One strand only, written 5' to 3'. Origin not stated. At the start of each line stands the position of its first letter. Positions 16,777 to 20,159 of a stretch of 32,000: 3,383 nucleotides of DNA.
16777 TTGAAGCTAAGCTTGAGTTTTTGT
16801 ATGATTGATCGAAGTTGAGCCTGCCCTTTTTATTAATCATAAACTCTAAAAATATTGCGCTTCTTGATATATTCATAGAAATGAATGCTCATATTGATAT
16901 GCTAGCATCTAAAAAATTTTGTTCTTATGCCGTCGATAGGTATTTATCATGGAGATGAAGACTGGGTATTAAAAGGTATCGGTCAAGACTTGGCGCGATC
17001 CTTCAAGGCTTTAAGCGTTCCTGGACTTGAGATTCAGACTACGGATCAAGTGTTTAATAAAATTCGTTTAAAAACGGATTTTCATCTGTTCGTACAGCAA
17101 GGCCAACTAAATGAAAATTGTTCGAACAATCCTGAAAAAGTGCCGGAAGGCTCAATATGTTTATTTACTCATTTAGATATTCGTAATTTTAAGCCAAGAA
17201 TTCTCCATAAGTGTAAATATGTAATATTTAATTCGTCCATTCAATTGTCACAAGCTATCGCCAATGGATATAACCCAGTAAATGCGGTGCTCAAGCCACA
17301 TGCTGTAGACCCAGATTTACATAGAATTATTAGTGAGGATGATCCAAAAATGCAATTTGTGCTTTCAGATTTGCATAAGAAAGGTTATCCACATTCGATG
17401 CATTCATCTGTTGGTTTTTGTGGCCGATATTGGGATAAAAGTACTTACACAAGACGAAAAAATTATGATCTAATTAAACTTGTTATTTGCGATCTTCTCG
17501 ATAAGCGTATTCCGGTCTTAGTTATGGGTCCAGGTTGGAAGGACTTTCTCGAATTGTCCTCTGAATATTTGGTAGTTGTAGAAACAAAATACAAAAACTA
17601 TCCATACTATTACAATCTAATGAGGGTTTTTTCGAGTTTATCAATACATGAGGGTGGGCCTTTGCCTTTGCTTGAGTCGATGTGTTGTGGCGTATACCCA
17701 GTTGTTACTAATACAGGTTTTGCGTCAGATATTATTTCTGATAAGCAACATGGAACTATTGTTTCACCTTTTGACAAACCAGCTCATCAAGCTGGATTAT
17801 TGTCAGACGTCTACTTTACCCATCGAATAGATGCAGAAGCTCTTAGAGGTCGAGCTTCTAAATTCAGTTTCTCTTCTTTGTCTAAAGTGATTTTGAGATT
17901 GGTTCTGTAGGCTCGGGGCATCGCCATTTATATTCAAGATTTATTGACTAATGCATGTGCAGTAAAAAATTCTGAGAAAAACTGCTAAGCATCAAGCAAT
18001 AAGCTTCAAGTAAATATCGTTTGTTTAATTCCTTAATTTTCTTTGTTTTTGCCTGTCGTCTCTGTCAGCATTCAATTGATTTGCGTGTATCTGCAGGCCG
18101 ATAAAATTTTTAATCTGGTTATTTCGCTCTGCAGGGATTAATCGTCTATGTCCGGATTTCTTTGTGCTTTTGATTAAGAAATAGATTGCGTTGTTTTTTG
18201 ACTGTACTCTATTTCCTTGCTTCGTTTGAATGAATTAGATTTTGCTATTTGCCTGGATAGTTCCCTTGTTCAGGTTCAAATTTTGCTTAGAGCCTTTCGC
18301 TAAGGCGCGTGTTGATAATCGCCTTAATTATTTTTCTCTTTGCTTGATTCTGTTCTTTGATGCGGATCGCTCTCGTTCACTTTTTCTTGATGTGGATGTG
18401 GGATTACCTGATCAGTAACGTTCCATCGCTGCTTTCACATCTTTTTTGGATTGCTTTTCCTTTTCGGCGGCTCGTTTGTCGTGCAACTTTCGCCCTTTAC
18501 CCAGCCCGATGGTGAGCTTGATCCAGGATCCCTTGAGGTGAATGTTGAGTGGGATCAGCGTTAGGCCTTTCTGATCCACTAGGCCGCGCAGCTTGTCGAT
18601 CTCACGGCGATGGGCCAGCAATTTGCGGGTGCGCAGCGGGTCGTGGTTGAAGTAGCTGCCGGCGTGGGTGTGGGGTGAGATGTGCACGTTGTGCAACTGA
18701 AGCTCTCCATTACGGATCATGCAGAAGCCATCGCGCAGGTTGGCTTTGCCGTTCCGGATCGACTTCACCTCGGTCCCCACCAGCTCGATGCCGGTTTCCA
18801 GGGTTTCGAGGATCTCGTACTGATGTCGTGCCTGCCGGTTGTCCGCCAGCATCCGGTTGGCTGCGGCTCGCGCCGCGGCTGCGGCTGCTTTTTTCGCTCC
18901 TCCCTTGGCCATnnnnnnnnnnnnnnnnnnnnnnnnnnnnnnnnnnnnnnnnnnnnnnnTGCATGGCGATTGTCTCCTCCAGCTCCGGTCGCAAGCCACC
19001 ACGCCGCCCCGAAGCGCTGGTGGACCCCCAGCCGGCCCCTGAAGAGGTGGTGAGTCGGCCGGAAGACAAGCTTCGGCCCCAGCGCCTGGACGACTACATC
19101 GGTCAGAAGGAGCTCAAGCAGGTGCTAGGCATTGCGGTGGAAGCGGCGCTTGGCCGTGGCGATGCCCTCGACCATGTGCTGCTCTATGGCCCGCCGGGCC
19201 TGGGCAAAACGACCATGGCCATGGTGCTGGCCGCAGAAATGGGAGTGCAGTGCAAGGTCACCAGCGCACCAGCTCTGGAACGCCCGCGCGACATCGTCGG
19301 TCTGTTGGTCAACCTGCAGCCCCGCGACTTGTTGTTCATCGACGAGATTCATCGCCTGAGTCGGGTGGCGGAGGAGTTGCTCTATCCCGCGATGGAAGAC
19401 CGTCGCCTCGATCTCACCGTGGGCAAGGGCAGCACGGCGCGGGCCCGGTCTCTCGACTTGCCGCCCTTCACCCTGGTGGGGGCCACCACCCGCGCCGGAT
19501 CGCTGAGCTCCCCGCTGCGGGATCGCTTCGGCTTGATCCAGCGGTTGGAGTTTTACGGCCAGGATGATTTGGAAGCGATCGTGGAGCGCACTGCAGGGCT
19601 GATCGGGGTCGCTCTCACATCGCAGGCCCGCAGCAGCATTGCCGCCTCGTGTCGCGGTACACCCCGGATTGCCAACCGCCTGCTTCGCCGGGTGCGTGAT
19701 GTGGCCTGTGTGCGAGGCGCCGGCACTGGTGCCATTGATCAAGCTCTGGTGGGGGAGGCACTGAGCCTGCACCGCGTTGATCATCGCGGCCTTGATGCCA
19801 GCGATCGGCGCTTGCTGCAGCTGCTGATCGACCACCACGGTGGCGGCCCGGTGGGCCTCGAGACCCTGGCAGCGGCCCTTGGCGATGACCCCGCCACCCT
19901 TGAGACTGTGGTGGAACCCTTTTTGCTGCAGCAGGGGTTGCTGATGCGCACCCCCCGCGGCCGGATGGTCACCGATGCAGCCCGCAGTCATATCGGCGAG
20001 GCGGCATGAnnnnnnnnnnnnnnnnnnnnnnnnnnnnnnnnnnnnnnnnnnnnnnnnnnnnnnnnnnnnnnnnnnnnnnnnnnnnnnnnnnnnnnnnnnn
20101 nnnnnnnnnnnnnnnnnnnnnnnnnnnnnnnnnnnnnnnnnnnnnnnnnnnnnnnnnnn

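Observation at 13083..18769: A 5-kb AT-rich island is bracketed by a direct repeat of the 3' two-thirds of smpB, fitting a single-crossover (Campbell-type) insertion into a protein-coding gene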

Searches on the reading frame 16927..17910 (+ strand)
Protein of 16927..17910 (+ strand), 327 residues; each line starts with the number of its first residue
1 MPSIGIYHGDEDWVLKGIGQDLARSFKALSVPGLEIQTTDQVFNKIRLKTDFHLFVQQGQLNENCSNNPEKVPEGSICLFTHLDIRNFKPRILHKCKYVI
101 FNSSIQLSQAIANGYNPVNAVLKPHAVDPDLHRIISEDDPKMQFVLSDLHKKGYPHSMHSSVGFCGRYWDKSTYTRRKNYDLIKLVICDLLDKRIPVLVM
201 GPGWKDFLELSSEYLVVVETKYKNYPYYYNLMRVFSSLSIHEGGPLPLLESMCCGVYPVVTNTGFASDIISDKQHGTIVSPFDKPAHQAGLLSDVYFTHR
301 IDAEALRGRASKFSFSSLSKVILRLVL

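Call 7: search_protein_families(library=pfam, proteins=[window:16927-17910:+], max_evalue=0.01)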
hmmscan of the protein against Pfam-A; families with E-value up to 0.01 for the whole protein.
window:16927-17910:+ (327 aa): 2 families
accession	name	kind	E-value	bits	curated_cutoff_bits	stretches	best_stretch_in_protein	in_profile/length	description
PF00534.26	Glycos_transf_1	-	7.3e-13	48.8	26.4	1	175-286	25-146/172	Glycosyl transferases group 1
PF13692.12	Glyco_trans_1_4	-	3.9e-11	43.8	27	1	162-286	4-130/142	Glycosyl transferases group 1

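Call 74: search_protein_families(library=ncbifam, proteins=[window:16927-17910:+], max_evalue=0.01)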
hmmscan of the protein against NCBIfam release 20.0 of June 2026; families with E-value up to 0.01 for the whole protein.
window:16927-17910:+ (327 aa): 3 families
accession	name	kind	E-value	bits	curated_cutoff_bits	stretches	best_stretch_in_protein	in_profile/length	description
TIGR03088.1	stp2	hypoth_equivalog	1.7e-05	24.1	409.05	1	226-310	267-351/374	TIGR03088 family PEP-CTERM/XrtA system glycosyltransferase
NF041876.1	EPS_EpsE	equivalog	2.8e-05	23.6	400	1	234-287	298-350/389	exopolysaccharide biosynthesis GT4 family glycosyltransferase EpsE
TIGR03999.1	thiol_BshA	equivalog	0.0019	17.2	273.7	1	234-314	275-358/375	N-acetyl-alpha-D-glucosaminyl L-malate synthase BshA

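Call 89: search_protein_families(library=phrogs, proteins=[window:16927-17910:+], max_evalue=0.01)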
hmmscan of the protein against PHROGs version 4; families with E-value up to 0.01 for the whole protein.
window:16927-17910:+ (327 aa): 1 family
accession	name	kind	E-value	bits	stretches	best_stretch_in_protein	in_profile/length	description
phrog_2170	-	moron, auxiliary metabolic gene and host takeover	2.4e-07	31.1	1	95-279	127-303/374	glycosyltransferase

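Call 90: search_protein_families(library=padloc, proteins=[window:16927-17910:+], max_evalue=0.01)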
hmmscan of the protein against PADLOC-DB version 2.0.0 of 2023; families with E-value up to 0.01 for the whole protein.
window:16927-17910:+ (327 aa): 0 families

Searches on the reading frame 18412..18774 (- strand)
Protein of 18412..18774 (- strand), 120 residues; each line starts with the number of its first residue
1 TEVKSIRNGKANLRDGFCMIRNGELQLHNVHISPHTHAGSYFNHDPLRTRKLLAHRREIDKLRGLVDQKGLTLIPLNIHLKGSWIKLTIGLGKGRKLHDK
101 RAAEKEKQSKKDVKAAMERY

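Call 26: find_related_loci(query=window:18412-18774:-, collection=viral_contigs, flank=10000)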
Query window:18412-18774:- (120 aa) in viral_contigs; peptide patterns used: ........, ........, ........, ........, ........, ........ (x = any residue, [..] = any of these).
55 stretches matched a pattern; 1 encode a relative of the query (tblastn E <= 1e-3); 1 distinct loci.
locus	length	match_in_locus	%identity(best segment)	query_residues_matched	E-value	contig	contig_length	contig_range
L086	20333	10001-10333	50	1-113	4e-28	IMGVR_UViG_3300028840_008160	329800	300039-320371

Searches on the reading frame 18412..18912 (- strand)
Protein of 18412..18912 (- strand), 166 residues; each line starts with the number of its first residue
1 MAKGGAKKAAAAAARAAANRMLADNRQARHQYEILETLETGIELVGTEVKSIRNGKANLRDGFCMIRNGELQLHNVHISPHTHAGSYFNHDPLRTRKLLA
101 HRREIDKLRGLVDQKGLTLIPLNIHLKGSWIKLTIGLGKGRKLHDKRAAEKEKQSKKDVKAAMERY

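Call 7: search_protein_families(library=pfam, proteins=[window:18412-18912:-], max_evalue=0.01)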
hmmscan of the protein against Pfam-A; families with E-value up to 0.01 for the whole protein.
window:18412-18912:- (166 aa): 1 family
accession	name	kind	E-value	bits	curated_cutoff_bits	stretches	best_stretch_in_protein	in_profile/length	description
PF01668.23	SmpB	-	3.7e-56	189.5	27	1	23-164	2-142/143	SmpB protein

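Call 11: find_related_loci(query=window:18412-18912:-, collection=genome_contigs, flank=10000)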
Query window:18412-18912:- (166 aa) in genome_contigs; peptide patterns used: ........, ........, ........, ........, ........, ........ (x = any residue, [..] = any of these).
472 stretches matched a pattern; 316 encode a relative of the query (tblastn E <= 1e-3); the best 80 are kept; 80 distinct loci.
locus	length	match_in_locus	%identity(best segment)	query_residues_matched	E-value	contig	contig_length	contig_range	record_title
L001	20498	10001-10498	99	1-166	8e-109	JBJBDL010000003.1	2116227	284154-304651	MAG: Synechococcus sp. isolate CUG2176 NODE_5_length_2116227_cov_136.844412, whole genome shotgun sequence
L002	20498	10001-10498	99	1-166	7e-109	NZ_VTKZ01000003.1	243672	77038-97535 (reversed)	Synechococcus sp. MU1642 syn.ctd427_length_243672_cov_10.530469, whole genome shotgun sequence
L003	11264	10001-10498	99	1-166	8e-109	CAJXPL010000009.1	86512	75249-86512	MAG TPA_asm: uncultured Synechococcus sp. isolate SRR3880208_bin.2_MetaBAT_v2.12.1_MAG genome assembly, contig: NODE_40_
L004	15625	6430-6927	99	1-166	2e-108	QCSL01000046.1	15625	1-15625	Synechococcus sp. AG-670-B23 Ga0171695_1046, whole genome shotgun sequence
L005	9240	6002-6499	97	1-166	4e-106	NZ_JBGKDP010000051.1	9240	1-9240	MAG: Parasynechococcus sp. isolate Bin2 Jan_21_metabat2_bin99_k141_3440344, whole genome shotgun sequence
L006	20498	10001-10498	90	1-166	5e-94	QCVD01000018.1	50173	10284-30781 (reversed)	Synechococcus sp. AG-683-C23 Ga0171724_118, whole genome shotgun sequence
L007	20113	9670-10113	93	19-166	4e-93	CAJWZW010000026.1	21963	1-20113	MAG TPA_asm: uncultured Synechococcus sp. isolate ERR598943_bin.25_MetaBAT_v2.12.1_MAG genome assembly, contig: NODE_246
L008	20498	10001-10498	92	1-166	1e-92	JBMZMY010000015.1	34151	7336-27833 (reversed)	MAG: Synechococcus sp. isolate ME_XS_2212_2_bin37 ME_XS_2212_2_bin37_14, whole genome shotgun sequence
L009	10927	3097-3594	93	1-166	3e-92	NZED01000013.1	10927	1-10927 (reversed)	MAG: Synechococcus sp. ARS1019 6391, whole genome shotgun sequence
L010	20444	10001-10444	94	19-166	1e-91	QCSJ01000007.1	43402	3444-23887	Synechococcus sp. AG-670-A05 Ga0171693_1007, whole genome shotgun sequence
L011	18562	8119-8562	91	19-166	6e-91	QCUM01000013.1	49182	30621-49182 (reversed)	Synechococcus sp. AG-679-D13 Ga0171717_113, whole genome shotgun sequence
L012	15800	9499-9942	91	19-166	6e-91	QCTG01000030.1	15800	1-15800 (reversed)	Synechococcus sp. AG-673-B04 Ga0171702_1030, whole genome shotgun sequence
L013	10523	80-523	91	19-166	9e-91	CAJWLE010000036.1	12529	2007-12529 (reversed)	MAG TPA_asm: uncultured Synechococcus sp. isolate ERR599174_bin.3_MetaBAT_v2.12.1_MAG genome assembly, contig: NODE_981_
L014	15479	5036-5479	91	19-166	2e-90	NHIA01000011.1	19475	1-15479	MAG: Cyanobacteria bacterium TMED177 118976, whole genome shotgun sequence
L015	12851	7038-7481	91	19-166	8e-90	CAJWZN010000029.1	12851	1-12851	MAG TPA_asm: uncultured Synechococcus sp. isolate ERR599052_bin.52_MetaBAT_v2.12.1_MAG genome assembly, contig: NODE_990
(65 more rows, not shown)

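Call 17: find_encoding_contigs(protein=window:18412-18912:-, flank=10000, max_places=10)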
Protein window:18412-18912:- (166 aa): 1 contig read that carries it; 1 place shown.
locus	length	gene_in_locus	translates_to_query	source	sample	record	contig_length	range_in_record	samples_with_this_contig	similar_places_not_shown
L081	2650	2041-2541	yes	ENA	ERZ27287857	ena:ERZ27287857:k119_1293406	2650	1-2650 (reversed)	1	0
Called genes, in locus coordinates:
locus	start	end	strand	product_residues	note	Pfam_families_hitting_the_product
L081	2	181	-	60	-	?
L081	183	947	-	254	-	-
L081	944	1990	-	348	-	PF05496:RuvB_N, PF00004:AAA, PF07728:AAA_5, PF17864:AAA_lid_4, PF05491:WHD_RuvB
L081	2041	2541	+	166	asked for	PF01668:SmpB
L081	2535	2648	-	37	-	?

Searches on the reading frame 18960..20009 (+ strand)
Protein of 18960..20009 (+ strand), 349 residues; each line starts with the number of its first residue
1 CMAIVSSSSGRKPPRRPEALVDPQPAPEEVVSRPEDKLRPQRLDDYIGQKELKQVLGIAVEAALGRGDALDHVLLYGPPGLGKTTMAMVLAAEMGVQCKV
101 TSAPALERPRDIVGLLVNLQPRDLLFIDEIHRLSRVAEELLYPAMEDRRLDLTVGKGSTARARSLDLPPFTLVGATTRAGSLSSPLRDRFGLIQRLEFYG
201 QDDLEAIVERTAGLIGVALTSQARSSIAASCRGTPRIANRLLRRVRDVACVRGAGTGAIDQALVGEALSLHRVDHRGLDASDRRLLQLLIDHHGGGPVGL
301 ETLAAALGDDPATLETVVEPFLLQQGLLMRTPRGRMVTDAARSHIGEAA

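Call 7: search_protein_families(library=pfam, proteins=[window:18960-20009:+], max_evalue=0.01)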
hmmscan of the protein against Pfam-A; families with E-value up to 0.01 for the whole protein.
window:18960-20009:+ (349 aa): 15 families
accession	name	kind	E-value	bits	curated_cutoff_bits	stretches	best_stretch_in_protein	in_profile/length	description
PF05496.18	RuvB_N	-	1.1e-74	249.9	27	1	38-196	1-159/159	Holliday junction DNA helicase RuvB P-loop domain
PF17864.7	AAA_lid_4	-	2.3e-22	79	27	1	199-274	1-74/74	RuvB AAA lid domain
PF05491.19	RuvB_C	-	8e-22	77.4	24.7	1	276-345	2-71/72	RuvB C-terminal winged helix domain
PF00004.35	AAA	-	3.5e-18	66.8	21.2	1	73-195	1-128/131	ATPase family associated with various cellular activities (AAA)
PF07728.20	AAA_5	-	1.1e-10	42.1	22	1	72-190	1-139/139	AAA domain (dynein-related subfamily)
PF01078.27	Mg_chelatase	-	0.00011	22.1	20.3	1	43-92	2-44/207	Magnesium chelatase, subunit ChlI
PF07726.17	AAA_3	-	0.00016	22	27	1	72-118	1-47/131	ATPase family associated with various cellular activities (AAA)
PF20720.3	nSTAND3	-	0.00043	20.4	27.2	1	71-97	18-44/155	Novel STAND NTPase 3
PF13481.12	AAA_25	-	0.00047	20.3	27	1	73-95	36-58/195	AAA domain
PF13173.12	AAA_14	-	0.00051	20.5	27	1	73-154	5-95/129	AAA domain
PF06068.19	TIP49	-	0.0013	18.4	23.8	1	44-101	24-81/347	TIP49 P-loop domain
PF13401.12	AAA_22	-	0.0015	19.3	27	0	73-111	8-49/130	AAA domain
PF02367.23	TsaE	-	0.0015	18.9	26.6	1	62-102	16-53/128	Threonylcarbamoyl adenosine biosynthesis protein TsaE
PF13191.12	AAA_16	-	0.003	18.5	32.6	1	59-94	16-48/167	AAA ATPase domain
PF05673.19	DUF815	-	0.0039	16.8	23.8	0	34-128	18-114/249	Protein of unknown function (DUF815)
